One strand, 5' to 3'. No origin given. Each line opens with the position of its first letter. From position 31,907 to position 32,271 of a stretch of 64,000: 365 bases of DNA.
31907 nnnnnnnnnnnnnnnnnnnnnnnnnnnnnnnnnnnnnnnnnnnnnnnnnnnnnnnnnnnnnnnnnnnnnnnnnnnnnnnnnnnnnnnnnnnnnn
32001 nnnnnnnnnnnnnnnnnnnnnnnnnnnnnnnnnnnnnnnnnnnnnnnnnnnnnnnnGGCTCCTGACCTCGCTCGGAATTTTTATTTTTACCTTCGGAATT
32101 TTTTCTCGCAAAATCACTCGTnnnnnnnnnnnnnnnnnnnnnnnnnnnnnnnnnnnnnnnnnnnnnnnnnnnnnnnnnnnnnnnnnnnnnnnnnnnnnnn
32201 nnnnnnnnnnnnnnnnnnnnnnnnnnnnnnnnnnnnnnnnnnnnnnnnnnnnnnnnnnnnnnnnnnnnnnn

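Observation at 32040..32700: Family-B DNA polymerase carries two different repeat modules in frame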

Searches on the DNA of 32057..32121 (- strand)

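Call 93: build_rna_model(alignment_id=A7, structure=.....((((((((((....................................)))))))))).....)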
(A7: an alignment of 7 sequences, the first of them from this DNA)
Model R1 built from alignment A7 (7 sequences, 66 columns); structure: as given.
model positions 65; base pairs 10; branch points 0; effective number of sequences 6.29; information 0.863 bits per position. Calibrated on 0.2 Mb of random sequence (short: E-values are rough).
structure used (alignment columns):
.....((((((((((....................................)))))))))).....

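Call 94: search_with_rna_model(model_id=R1, sources=[window, L001, L002, L003, L004, L005, L006, L007, L008, L011, L012, L013, L014, L015, L016, L017, L018, L019, L020, L021, L022, L024, L025, L026, L027, L028, L029, L030, L031, L032, L033, L034, L035, L036, L037, L038, L039, L040, L041, L042, L043, L044, L045, L046, L047, L048, L049, L050, L051, L052, L053, L054, L055, L056, L057, L058, L059, L060, L061, L062, L063, L064, L065, L066, L067, L068, L069, L070, L071, L072, L073, L074, L075, L076, L077, L078, L079, L080, L081, L082, L083, L084, L085, L086, L087, L088, L089, L090, L091, L092], max_evalue=1, show_alignments=0)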
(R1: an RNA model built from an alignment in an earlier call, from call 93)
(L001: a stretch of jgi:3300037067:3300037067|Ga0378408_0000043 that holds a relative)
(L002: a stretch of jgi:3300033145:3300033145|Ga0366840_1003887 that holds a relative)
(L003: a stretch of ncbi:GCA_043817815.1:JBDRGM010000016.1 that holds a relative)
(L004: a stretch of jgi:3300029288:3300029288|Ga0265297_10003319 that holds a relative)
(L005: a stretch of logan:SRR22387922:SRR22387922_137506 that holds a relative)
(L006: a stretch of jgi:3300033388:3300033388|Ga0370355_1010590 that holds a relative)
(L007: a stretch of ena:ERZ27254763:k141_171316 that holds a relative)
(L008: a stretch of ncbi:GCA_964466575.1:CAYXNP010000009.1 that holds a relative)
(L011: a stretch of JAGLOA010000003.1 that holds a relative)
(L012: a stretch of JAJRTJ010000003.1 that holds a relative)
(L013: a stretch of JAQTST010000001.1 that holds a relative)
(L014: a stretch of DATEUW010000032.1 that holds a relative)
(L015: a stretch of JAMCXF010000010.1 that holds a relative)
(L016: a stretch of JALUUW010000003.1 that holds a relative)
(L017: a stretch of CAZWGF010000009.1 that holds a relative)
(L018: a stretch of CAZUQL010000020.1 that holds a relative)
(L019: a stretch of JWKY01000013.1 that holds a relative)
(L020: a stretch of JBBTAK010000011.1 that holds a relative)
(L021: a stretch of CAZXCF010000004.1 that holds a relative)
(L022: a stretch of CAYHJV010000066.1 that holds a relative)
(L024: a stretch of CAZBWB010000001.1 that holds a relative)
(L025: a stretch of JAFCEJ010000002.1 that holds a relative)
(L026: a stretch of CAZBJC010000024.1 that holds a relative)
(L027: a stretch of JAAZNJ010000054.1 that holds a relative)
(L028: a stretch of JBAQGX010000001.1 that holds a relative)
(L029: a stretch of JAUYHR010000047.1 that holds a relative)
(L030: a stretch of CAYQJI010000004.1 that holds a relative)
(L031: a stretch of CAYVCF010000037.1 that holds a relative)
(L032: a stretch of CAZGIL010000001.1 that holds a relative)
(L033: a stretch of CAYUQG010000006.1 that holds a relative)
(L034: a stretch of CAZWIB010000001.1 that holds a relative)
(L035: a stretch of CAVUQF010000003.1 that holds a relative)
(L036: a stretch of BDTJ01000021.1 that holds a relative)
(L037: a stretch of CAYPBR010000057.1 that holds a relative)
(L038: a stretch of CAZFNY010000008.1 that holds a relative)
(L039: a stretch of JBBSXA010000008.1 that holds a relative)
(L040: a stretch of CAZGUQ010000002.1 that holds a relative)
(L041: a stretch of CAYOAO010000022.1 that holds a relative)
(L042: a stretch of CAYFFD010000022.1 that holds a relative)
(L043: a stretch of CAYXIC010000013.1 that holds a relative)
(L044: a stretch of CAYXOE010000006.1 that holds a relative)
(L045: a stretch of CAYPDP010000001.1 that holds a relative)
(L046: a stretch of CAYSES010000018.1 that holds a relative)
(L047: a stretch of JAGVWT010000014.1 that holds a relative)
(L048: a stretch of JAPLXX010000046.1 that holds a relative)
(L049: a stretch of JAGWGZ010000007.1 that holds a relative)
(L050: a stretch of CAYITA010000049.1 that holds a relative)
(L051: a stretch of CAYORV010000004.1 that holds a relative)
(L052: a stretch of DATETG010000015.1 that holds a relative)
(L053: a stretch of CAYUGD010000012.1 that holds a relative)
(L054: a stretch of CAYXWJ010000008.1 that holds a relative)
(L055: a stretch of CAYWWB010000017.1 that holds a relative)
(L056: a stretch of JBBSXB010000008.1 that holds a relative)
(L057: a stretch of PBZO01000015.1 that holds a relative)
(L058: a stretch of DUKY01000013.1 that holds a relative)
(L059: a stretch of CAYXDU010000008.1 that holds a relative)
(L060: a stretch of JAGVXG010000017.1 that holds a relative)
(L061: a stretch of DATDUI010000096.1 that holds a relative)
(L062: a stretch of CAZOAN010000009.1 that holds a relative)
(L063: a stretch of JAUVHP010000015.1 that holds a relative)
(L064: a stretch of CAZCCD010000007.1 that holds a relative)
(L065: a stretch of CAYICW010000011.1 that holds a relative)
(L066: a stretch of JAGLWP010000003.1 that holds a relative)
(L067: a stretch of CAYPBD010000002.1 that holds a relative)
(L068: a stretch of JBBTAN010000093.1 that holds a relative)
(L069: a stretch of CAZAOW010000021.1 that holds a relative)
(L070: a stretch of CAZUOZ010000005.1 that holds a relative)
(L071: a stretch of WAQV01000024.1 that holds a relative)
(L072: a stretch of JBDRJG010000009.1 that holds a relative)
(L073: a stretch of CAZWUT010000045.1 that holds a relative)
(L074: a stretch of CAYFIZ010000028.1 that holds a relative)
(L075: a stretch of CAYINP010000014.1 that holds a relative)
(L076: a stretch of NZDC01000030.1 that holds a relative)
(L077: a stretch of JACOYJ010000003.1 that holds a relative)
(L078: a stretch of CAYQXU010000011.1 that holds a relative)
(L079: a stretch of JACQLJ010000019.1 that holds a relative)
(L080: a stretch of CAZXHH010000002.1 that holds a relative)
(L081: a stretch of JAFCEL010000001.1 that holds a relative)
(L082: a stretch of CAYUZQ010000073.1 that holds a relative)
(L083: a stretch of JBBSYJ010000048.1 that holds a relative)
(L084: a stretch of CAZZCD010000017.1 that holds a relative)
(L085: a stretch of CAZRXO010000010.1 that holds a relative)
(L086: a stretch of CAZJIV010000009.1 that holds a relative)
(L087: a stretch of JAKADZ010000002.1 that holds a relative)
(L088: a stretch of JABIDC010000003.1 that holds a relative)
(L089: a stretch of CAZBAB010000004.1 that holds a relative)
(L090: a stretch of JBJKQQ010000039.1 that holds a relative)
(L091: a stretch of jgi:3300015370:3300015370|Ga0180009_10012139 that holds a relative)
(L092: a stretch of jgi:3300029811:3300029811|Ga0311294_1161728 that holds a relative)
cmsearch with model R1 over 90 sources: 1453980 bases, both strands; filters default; matches with E-value up to 1: 33.
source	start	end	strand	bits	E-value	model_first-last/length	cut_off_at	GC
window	32057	32121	-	82.7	3e-19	1-65/65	no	0.42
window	22355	22419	-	78.3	5.3e-18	1-65/65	no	0.4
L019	7151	7215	+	76.6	1.5e-17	1-65/65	no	0.48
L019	8654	8718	+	76.2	2e-17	1-65/65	no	0.54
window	11425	11489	-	69.8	1.2e-15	1-65/65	no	0.34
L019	5370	5434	+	67.4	5.6e-15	1-65/65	no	0.42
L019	8727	8782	+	55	1.6e-11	1-65/65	no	0.5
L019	493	556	-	41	1.3e-07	1-65/65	no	0.39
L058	22316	22380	+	40.2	2.3e-07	1-65/65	no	0.34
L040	20902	20957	+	34.6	8.6e-06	1-65/65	no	0.3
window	55143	55210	-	33.2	2e-05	1-65/65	no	0.25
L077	20618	20670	+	31.1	7.7e-05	1-65/65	no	0.57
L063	7589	7651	-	30.8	9.4e-05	1-65/65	no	0.25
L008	9702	9756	+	29.6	0.0002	1-65/65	no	0.51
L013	21366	21422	+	28.9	0.00033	1-65/65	no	0.51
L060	10492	10544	+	26.9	0.0012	1-65/65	no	0.62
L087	2603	2682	+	26.3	0.0018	1-65/65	no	0.52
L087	18232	18289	+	24.9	0.0042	1-65/65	no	0.48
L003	14736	14797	-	24.7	0.005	1-65/65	no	0.4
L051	5739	5793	+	24.6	0.0053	1-65/65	no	0.42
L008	7595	7649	+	23.7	0.0091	1-65/65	no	0.44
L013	20235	20287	+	23.3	0.012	1-65/65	no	0.57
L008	21302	21358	-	23.2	0.012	1-65/65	no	0.35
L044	659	710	-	22.9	0.015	1-65/65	no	0.48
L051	5857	5911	+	22.9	0.016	1-65/65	no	0.45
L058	9818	9875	+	21.1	0.051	1-65/65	no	0.45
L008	9771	9827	+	19.5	0.14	1-65/65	no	0.37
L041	4231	4310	+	19.5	0.14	1-65/65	no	0.3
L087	5953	6007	+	19.1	0.18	1-65/65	no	0.53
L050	5360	5422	+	19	0.2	1-65/65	no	0.44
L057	10993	11069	+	17.8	0.41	1-65/65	no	0.29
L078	8373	8451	+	17.1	0.67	1-65/65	no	0.35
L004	15733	15788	-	16.7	0.85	1-65/65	no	0.34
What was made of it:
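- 32057..32121 (-): Insert (a): a copy of the F1 element, read in frame as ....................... It begins exactly at codon T251, directly after W-K (TGGAAA). Covariance model R1 scores it at 82.7 bits (call 94).
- The covariance model gives 33 hits at E<=1 in 1.45 Mb of related genomes (call 94).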

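Call 95: search_with_rna_model(model_id=R1, sources=[window, L003, L008, L013, L019, L040, L051, L058, L060, L063, L077, L087], max_evalue=0.001, make_alignment=true, show_alignments=0)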
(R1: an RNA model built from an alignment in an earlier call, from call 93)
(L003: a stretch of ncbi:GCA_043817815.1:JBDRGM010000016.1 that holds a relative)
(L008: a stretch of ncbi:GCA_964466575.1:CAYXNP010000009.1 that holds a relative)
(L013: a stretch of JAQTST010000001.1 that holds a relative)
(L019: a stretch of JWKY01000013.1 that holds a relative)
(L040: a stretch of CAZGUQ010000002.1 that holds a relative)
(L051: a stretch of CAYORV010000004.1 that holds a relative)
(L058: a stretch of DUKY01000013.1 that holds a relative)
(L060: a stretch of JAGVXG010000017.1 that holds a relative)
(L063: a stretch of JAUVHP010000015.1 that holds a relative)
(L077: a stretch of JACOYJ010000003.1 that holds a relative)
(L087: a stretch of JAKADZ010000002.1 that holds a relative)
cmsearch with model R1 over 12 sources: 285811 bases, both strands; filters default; matches with E-value up to 0.001: 20.
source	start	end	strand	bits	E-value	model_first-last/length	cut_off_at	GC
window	32057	32121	-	82.7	6e-20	1-65/65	no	0.42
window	22355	22419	-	78.3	1e-18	1-65/65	no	0.4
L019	7151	7215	+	76.6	3e-18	1-65/65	no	0.48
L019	8654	8718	+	76.2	4e-18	1-65/65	no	0.54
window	11425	11489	-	69.8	2.3e-16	1-65/65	no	0.34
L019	5370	5434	+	67.4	1.1e-15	1-65/65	no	0.42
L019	8727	8782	+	55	3.2e-12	1-65/65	no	0.5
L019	493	556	-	41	2.6e-08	1-65/65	no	0.39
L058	22316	22380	+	40.2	4.5e-08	1-65/65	no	0.34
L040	20902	20957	+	34.6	1.7e-06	1-65/65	no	0.3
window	55143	55210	-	33.2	4e-06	1-65/65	no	0.25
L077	20618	20670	+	31.1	1.5e-05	1-65/65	no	0.57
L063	7589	7651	-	30.8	1.8e-05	1-65/65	no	0.25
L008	9702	9756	+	29.6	4e-05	1-65/65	no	0.51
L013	21366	21422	+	28.9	6.5e-05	1-65/65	no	0.51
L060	10492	10544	+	26.9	0.00024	1-65/65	no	0.62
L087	2603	2682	+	26.3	0.00035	1-65/65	no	0.52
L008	1931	1987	+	26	0.00041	1-65/65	no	0.58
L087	18232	18289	+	24.9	0.00083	1-65/65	no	0.48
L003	14736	14797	-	24.7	0.00099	1-65/65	no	0.4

Alignment A11: 20 matches aligned to the model, 105 columns, each read 5' to 3' on its own strand. Consensus structure (alignment columns), stored with it:
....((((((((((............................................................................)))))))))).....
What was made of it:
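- On RPE-type in-frame palindromic repeat elements: F1 has 4 copies in the 64-kb window and 33 covariance-model hits at E<=1 in 1.45 Mb of related genomes (calls 94, 95).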
